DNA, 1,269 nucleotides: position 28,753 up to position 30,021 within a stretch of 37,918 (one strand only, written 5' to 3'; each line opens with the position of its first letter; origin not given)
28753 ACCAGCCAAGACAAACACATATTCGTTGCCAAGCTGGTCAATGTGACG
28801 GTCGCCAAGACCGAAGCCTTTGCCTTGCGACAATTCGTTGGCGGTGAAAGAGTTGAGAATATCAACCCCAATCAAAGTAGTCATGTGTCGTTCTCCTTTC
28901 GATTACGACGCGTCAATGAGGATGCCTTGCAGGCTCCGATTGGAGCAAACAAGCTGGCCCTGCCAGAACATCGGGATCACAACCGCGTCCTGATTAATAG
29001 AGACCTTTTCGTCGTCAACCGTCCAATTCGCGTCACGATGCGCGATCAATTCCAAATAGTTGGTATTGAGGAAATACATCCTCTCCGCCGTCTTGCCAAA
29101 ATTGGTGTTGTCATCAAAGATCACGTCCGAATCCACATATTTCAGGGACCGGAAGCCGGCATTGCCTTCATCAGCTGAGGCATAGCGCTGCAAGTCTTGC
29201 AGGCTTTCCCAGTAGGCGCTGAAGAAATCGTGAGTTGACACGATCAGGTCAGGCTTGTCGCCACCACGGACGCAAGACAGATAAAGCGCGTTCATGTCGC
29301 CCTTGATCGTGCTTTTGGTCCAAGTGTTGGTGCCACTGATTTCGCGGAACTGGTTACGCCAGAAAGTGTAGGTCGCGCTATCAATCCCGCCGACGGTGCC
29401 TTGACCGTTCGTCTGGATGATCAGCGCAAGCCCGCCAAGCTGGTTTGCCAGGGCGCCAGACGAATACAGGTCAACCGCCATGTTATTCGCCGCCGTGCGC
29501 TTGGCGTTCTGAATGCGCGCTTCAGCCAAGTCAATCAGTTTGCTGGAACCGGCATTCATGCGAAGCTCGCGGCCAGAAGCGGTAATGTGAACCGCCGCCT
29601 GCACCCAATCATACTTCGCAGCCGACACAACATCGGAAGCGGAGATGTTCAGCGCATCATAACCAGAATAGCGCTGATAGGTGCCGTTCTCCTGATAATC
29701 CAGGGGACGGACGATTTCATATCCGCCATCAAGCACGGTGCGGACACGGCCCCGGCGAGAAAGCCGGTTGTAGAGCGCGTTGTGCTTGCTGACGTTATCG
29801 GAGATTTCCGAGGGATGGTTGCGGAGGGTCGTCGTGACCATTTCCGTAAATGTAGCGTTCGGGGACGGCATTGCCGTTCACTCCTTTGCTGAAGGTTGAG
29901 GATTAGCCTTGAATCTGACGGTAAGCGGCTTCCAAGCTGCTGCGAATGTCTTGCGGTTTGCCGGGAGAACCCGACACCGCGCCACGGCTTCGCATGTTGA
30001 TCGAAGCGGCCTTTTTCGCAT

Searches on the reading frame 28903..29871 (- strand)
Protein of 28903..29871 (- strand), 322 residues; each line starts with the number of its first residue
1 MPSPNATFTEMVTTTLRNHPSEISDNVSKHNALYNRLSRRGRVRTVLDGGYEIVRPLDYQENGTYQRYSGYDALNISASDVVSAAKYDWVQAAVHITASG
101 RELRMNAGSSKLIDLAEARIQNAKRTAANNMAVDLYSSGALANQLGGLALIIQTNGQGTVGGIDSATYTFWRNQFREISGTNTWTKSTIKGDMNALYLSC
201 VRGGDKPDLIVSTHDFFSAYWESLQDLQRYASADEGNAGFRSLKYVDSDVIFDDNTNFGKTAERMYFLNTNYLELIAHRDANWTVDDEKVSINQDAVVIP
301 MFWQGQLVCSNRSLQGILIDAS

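Call 17: search_protein_families(library=phrogs, proteins=[window:28903-29871:-], max_evalue=0.00001)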
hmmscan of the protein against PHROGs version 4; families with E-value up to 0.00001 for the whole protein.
window:28903-29871:- (322 aa): 2 families
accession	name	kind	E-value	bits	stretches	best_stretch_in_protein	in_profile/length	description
phrog_9953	-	head and packaging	6.8e-93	312.6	1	4-320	5-328/329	major head protein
phrog_14242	-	head and packaging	1.7e-11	44.5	1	91-287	163-351/396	major head protein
